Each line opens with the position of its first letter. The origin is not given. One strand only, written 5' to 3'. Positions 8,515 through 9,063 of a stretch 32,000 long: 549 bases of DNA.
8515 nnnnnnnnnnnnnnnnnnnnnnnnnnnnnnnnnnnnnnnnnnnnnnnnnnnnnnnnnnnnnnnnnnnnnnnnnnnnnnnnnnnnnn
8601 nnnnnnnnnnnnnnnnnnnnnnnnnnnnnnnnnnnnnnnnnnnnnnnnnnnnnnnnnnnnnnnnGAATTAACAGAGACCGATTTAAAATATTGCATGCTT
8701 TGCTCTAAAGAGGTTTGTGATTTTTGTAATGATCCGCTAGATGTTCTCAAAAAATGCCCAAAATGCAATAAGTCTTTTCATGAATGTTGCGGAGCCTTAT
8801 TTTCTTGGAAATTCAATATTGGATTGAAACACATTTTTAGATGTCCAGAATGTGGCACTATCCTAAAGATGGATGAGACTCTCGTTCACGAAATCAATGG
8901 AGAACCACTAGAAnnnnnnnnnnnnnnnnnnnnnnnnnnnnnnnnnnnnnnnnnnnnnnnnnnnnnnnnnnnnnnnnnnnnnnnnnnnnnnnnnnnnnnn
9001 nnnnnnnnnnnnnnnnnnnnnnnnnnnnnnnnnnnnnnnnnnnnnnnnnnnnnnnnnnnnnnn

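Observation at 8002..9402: vWA-like domain fused to a PHD-type C4HC3 zinc finger and a terminal zinc ribbon, divergent from the GTPase-actin pair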

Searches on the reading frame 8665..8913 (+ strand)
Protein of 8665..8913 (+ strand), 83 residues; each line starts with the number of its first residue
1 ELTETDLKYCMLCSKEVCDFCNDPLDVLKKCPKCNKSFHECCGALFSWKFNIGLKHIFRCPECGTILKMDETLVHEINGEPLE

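Call 34: predict_structure(alignment_id=A2)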
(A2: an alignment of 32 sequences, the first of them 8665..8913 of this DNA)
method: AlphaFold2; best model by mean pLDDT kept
length: 83 residues; sequences in the alignment: 32
mean_pLDDT: 88.0   pTM: 0.77
mean pLDDT of the five models: 88.0, 87.4, 86.4, 85.7, 82.7
residues with pLDDT >= 90: 62; 70-90: 14; 50-70: 4; < 50: 3
segments of 3 or more residues with pLDDT < 50: none
pLDDT, mean of each block of 10 residues (from residue 1): 60 92 88 94 94 91 94 93 83
secondary structure, 60 per line:
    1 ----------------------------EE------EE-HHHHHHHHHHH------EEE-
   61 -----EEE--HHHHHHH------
elements in order: H40-50 E57-59 E66-68 H71-77

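Call 37: fold_search(model_id=the predicted structure, library=pdb)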
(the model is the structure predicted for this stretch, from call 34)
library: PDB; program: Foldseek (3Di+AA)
matches with E <= 10: 476; with E <= 0.001: 0
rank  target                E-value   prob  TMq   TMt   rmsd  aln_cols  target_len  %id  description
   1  8a38_A                9.0e-03  0.93  0.44  0.47   7.1        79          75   18  RING domain of human TRIM2 (released 2023-09-20)
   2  8ams_C                1.2e-02  0.97  0.45  0.45   3.5        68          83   19  Complex of human TRIM2 RING domain, UBCH5C, and Ubiquitin (released 2023-11-15)
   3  8a38_B                1.6e-02  0.90  0.44  0.46   7.0        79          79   18  RING domain of human TRIM2 (released 2023-09-20)
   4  5i3l_A                1.7e-02  0.60  0.37  0.29  11.3        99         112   17  DPF3b in complex with H3K14ac peptide (released 2016-02-24)
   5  4ccg_X                2.0e-02  0.80  0.43  0.46   5.3        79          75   24  Structure of an E2-E3 complex (released 2014-01-08)
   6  8a38_C                2.2e-02  0.87  0.45  0.49   7.1        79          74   18  RING domain of human TRIM2 (released 2023-09-20)
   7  7zw0_sh               2.7e-02  0.97  0.48  0.07   3.7        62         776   24  FAP-80S Complex - Rotated state (released 2022-10-05)
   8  6sei_A                2.7e-02  0.85  0.47  0.17   6.6        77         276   21  Recognition and processing of branched DNA substrates by Slx1-Slx4 nuclease (released 2019-09-25)
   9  8ams_D                3.9e-02  0.89  0.44  0.44   3.6        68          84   19  Complex of human TRIM2 RING domain, UBCH5C, and Ubiquitin (released 2023-11-15)
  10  3lqj_B                4.5e-02  0.51  0.36  0.19   8.7        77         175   18  Crystal structure of MLL1 PHD3-Bromo complexed with H3(1-9)K4me3 peptide (released 2010-07-07)
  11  5d1k_B                5.3e-02  0.90  0.52  0.41   6.3        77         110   22  Crystal Structure of UbcH5B in Complex with the RING-U5BR Fragment of AO7 (released 2015-10-28)
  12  3lrq_A                5.3e-02  0.63  0.42  0.42   8.8        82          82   16  Crystal structure of the U-box domain of human ubiquitin-protein ligase (E3), NORTHEAST STRUCTURAL GENOMICS CONSORTIUM (released 2010-03-23)
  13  2ct0_MODEL_1_A        6.1e-02  0.75  0.35  0.39   4.4        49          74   26  Solution structure of the RING domain of the Non-SMC element 1 protein (released 2005-11-23)
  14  7zj3_D                7.1e-02  0.82  0.44  0.44   3.5        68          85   19  Structure of TRIM2 RING domain in complex with UBE2D1~Ub conjugate (released 2022-11-30)
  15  6seh_C                7.1e-02  0.63  0.45  0.17   9.9        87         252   16  Recognition and processing of branched DNA substrates by Slx1-Slx4 nuclease (released 2019-09-25)
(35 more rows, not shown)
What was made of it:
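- On PHD finger: PHDs rank below RINGs in the fold search (call 37).
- Foldseek E-values for the 83-residue zinc domain are weak (0.009-0.3, call 37). Fold matches rank RINGs first (call 37).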

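Call 76: search_protein_representatives(alignment_id=A2)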
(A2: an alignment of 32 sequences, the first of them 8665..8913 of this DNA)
Query: 32 sequences, 85 profile positions. Proteins with E-value up to 0.001 (for the whole library): 142; up to 1e-10: 70; up to 1e-30: 0. The best 142 are listed.
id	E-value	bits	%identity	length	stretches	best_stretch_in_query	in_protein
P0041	5.4e-28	112.6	-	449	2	5-84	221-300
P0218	5.8e-28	112.5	-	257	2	6-82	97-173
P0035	6.2e-28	112.4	-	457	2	4-83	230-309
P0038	1.3e-27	111.4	-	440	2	5-83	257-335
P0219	1.8e-27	111.0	-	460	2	4-83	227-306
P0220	2.8e-27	110.4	-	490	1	4-84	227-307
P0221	3.4e-27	110.1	-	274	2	3-82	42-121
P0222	8.7e-27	108.8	-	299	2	6-82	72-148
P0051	9.6e-27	108.6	-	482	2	5-81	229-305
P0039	1.6e-26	108.0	-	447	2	4-82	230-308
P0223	1.8e-26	107.8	-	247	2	5-82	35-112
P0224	2.3e-26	107.4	-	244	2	4-81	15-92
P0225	2.7e-26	107.2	-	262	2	5-82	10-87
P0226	4.3e-26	106.5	-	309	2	3-82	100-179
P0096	5.9e-26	106.1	-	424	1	2-82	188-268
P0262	3.1e-12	62.1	-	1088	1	17-81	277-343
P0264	4.0e-12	61.8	-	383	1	17-82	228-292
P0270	1.6e-11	59.8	-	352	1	3-78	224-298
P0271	2.0e-11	59.6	-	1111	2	15-81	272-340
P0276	9.6e-11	57.4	-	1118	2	14-81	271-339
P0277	1.1e-10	57.2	-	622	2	7-82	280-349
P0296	3.1e-09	52.5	-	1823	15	35-79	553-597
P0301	2.8e-08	49.5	-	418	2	4-70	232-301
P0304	1.1e-07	47.6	-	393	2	5-72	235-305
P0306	1.3e-07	47.3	-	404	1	17-74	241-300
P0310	2.9e-07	46.2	-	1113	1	5-81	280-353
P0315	1.1e-06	44.3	-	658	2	8-72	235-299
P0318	1.5e-06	43.9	-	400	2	3-70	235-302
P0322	3.1e-06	42.9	-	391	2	3-76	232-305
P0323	4.3e-06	42.5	-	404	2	6-77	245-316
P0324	4.4e-06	42.4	-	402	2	5-70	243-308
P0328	1.3e-05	40.9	-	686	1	3-75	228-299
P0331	2.5e-05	40.0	-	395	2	7-70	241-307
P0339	2.2e-04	37.0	-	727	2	4-82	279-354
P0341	3.6e-04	36.3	-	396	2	6-83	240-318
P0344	5.1e-04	35.8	-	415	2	3-70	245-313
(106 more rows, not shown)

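Call 77: search_protein_families(library=pfam, proteins=[P0262, P0271, P0276, P0310, P0277, P0315, P0328, P0339, P0264, P0270], max_evalue=0.01)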
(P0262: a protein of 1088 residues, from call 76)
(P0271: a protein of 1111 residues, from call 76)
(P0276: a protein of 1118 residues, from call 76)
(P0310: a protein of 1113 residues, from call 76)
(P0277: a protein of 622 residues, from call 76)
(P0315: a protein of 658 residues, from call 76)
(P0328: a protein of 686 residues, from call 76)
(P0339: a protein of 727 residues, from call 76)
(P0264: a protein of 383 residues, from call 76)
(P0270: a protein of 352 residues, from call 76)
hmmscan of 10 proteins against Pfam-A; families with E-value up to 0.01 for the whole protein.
P0262 (1088 aa): 5 families
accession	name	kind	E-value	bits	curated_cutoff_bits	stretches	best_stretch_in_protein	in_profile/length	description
PF13240.11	Zn_Ribbon_1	-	0.0001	22.4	25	1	417-438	2-23/23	zinc-ribbon domain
PF13248.11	Zn_ribbon_3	-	0.00011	21.9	27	1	414-438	2-26/26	zinc-ribbon domain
PF12773.13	DZR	-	0.00024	21.6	27.3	1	412-435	22-45/45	Double zinc ribbon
PF13639.12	zf-RING_2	-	0.0031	18.2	27.3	1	277-325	2-43/44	Ring finger domain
PF16866.11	PHD_4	-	0.0077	16.6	30.6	1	283-326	20-65/65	PHD-finger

P0271 (1111 aa): 5 families
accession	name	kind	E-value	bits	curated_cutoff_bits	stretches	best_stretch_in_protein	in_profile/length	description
PF13519.12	VWA_2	-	4.9e-06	27.6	27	1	19-114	19-105/107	von Willebrand factor type A domain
PF11477.14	PM0188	-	4.2e-05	23.1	25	1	773-870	133-234/390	Sialyltransferase PMO188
PF00628.35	PHD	-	0.00074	19.9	24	1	275-322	1-47/47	PHD-finger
PF12773.13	DZR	-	0.0057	17.2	27.3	1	412-430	27-45/45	Double zinc ribbon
PF17032.10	Zn_ribbon_15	-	0.0069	17.6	28.9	0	391-430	51-73/73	zinc-ribbon family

P0276 (1118 aa): 4 families
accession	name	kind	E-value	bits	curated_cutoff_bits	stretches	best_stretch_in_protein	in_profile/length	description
PF12773.13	DZR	-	0.00017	22.1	27.3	0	411-430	15-32/45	Double zinc ribbon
PF14446.12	Prok-RING_1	-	0.0019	18.6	29.1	0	271-300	3-34/54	Prokaryotic RING finger family 1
PF13240.11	Zn_Ribbon_1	-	0.0022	18.2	25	1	411-430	2-21/23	zinc-ribbon domain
PF19810.5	HFX_2341_N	-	0.0084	17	30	1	626-695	24-97/120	HFX_2341-like, N-terminal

P0310 (1113 aa): 3 families
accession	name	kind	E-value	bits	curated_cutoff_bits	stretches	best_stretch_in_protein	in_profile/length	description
PF21202.3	SLX1_C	-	0.0018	19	27.2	1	284-338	1-58/65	Structure-specific endonuclease subunit SLX1, C-terminal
PF16866.11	PHD_4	-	0.0049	17.2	30.6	1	293-336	22-65/65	PHD-finger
PF13639.12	zf-RING_2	-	0.0057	17.3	27.3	1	284-335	2-43/44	Ring finger domain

P0277 (622 aa): 7 families
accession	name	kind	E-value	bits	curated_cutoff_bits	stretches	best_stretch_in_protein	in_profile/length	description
PF12773.13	DZR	-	0.00015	22.3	27.3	0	432-453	1-22/45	Double zinc ribbon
PF13639.12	zf-RING_2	-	0.0011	19.7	27.3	1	282-330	2-43/44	Ring finger domain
PF14446.12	Prok-RING_1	-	0.0024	18.2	29.1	0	278-310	2-35/54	Prokaryotic RING finger family 1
PF13248.11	Zn_ribbon_3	-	0.0028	17.5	27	1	429-453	2-26/26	zinc-ribbon domain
PF00628.35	PHD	-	0.0039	17.6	24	1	283-330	1-47/47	PHD-finger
PF13240.11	Zn_Ribbon_1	-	0.0047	17.1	25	1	432-453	2-23/23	zinc-ribbon domain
PF00130.28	C1_1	-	0.0088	16.3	26.5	0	277-316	8-49/53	Phorbol esters/diacylglycerol binding domain (C1 domain)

P0315 (658 aa): 3 families
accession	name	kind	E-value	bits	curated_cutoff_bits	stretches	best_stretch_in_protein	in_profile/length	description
PF13519.12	VWA_2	-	3.4e-16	60.2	27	1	12-124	1-106/107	von Willebrand factor type A domain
PF00092.34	VWA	-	1.9e-09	38.4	23.8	1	11-160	1-140/174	von Willebrand factor type A domain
PF07191.17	Zn_ribbon_6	-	0.008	16.6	25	1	590-649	2-56/67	Double zinc ribbon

P0328 (686 aa): 3 families
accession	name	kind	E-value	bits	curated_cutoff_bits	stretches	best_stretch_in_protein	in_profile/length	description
PF13519.12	VWA_2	-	7.5e-20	72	27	1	11-122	1-106/107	von Willebrand factor type A domain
PF00092.34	VWA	-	1.3e-12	48.7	23.8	1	10-154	1-140/174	von Willebrand factor type A domain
PF04056.20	Ssl1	-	3.4e-07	30.7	27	1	15-155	2-143/193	Ssl1-like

P0339 (727 aa): 5 families
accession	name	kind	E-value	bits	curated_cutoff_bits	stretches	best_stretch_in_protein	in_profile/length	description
PF14446.12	Prok-RING_1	-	4e-05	23.9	29.1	1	280-313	2-35/54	Prokaryotic RING finger family 1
PF13240.11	Zn_Ribbon_1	-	0.00049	20.2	25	1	411-432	2-23/23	zinc-ribbon domain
PF12773.13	DZR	-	0.0014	19.1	27.3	0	411-433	1-23/45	Double zinc ribbon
PF19556.4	PRTRC_E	-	0.0014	18.8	26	1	520-628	74-173/175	PRTRC system protein E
PF17032.10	Zn_ribbon_15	-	0.0016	19.6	28.9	0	409-429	53-73/73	zinc-ribbon family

P0264 (383 aa): 7 families
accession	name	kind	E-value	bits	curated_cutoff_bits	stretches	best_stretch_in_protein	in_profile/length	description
PF12773.13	DZR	-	4.4e-07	30.4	27.3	1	222-252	8-38/45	Double zinc ribbon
PF03107.22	C1_2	-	2.8e-05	24.8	26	1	224-252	15-47/48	C1 domain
PF23458.2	DUF7130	-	0.00018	21.8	35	0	226-256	53-86/89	Domain of unknown function (DUF7130)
PF13248.11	Zn_ribbon_3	-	0.00046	20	27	0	361-382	5-26/26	zinc-ribbon domain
PF14446.12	Prok-RING_1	-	0.00047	20.5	29.1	1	228-255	6-37/54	Prokaryotic RING finger family 1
PF04438.22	zf-HIT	-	0.00074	19.7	24.7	1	228-247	4-22/30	HIT zinc finger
PF07282.18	Cas12f1-like_TNB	-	0.0081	16.7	26.3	1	226-254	28-56/60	Cas12f1-like, TNB domain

P0270 (352 aa): 0 families
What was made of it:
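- Pfam PHD reaches 7e-4 in relative P0271 (call 77).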

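Call 78: list_cluster_members(proteins=[P0262, P0271, P0310, P0277, P0315, P0328, P0339, P0264, P0270, P0296])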
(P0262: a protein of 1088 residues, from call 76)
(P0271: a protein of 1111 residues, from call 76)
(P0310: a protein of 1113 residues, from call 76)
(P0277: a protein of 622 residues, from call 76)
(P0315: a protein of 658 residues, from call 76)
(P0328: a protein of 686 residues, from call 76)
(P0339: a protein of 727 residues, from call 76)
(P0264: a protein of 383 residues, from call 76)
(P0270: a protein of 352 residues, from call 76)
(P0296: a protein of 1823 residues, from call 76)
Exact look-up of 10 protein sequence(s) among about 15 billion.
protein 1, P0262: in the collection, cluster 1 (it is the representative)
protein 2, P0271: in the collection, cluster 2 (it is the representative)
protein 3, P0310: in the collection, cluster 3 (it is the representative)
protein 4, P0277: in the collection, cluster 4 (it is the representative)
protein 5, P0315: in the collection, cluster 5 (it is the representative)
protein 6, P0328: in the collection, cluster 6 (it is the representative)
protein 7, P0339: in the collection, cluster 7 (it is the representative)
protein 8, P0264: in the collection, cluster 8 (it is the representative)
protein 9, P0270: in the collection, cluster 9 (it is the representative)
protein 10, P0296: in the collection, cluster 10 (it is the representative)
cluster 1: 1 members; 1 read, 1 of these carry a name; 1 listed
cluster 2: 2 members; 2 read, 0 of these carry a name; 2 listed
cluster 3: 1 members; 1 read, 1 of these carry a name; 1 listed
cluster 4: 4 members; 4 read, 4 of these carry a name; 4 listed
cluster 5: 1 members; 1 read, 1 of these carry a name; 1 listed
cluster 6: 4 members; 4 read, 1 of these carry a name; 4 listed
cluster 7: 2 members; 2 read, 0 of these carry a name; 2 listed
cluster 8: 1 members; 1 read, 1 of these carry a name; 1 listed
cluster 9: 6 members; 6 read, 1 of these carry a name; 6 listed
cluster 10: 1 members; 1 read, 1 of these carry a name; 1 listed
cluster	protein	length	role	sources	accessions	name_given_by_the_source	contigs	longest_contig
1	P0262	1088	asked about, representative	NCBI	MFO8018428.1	MAG: hypothetical protein R6U96_07320 [Promethearchaeia archaeon]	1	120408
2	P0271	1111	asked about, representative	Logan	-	-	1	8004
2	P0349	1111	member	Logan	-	-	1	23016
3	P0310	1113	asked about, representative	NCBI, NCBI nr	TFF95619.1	MAG: hypothetical protein EU544_02375 [Promethearchaeota archaeon] | MAG: hypothetical protein EU544_02375 [Candidatus Lokiarchaeota archaeon]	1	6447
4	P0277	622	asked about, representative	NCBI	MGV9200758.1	MAG: hypothetical protein ACOC4M_18265, partial [Promethearchaeia archaeon]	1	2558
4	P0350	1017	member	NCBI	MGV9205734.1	MAG: hypothetical protein ACOC44_17125, partial [Promethearchaeia archaeon]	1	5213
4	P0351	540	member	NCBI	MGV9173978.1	MAG: hypothetical protein ACOC35_15630, partial [Promethearchaeia archaeon]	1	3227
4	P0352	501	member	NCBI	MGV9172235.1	MAG: hypothetical protein ACOC35_06690, partial [Promethearchaeia archaeon]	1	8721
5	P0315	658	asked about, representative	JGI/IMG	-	hypothetical protein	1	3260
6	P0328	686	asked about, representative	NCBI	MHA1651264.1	MAG: VWA domain-containing protein [Candidatus Helarchaeota archaeon]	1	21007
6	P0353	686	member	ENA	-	-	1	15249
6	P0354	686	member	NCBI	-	-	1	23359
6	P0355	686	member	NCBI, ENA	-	-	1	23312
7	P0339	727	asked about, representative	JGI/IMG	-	-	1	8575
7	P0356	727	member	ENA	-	-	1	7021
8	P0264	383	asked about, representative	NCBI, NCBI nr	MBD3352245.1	MAG: hypothetical protein GF364_12230 [Candidatus Lokiarchaeota archaeon] | hypothetical protein [Candidatus Lokiarchaeota archaeon]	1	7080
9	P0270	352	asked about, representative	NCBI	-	-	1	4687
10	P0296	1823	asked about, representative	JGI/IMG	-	hypothetical protein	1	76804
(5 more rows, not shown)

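Call 85: search_protein_families(library=pfam, alignment_id=A5, max_evalue=0.01)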
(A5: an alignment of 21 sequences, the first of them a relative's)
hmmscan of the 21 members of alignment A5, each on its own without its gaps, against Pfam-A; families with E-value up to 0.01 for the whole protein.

A. member 1, P0328 (686 aa): 3 families
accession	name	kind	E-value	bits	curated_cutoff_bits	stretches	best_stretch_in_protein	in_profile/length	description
PF13519.12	VWA_2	-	7.5e-20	72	27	1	11-122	1-106/107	von Willebrand factor type A domain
PF00092.34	VWA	-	1.3e-12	48.7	23.8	1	10-154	1-140/174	von Willebrand factor type A domain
PF04056.20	Ssl1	-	3.4e-07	30.7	27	1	15-155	2-143/193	Ssl1-like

B. families by the number of members that match (of 21 scanned): 27 families (the first 25 are shown)
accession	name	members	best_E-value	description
PF13519.12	VWA_2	14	7.5e-20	von Willebrand factor type A domain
PF00092.34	VWA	11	6.2e-16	von Willebrand factor type A domain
PF13639.12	zf-RING_2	11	5.5e-06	Ring finger domain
PF00130.28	C1_1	11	3.6e-05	Phorbol esters/diacylglycerol binding domain (C1 domain)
PF04056.20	Ssl1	8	2.7e-08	Ssl1-like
PF00628.35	PHD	7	0.00025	PHD-finger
PF14446.12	Prok-RING_1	6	9.1e-05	Prokaryotic RING finger family 1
PF22908.2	PHD_NSD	4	7e-06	Histone-lysine N-methyltransferase NSD-like, PHD zinc finger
PF17120.11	zf-RING_16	3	0.00054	RING/Ubox like zinc-binding domain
PF13768.12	VWA_3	2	4.4e-05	von Willebrand factor type A domain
PF03107.22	C1_2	2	0.00011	C1 domain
PF13901.12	RH_dom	2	0.0016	Rubicon Homology Domain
PF16866.11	PHD_4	2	0.0044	PHD-finger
PF12861.13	zf-ANAPC11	1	1.8e-07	Anaphase-promoting complex subunit 11 RING-H2 finger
PF03850.20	Tfb4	1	4.5e-05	Transcription factor Tfb4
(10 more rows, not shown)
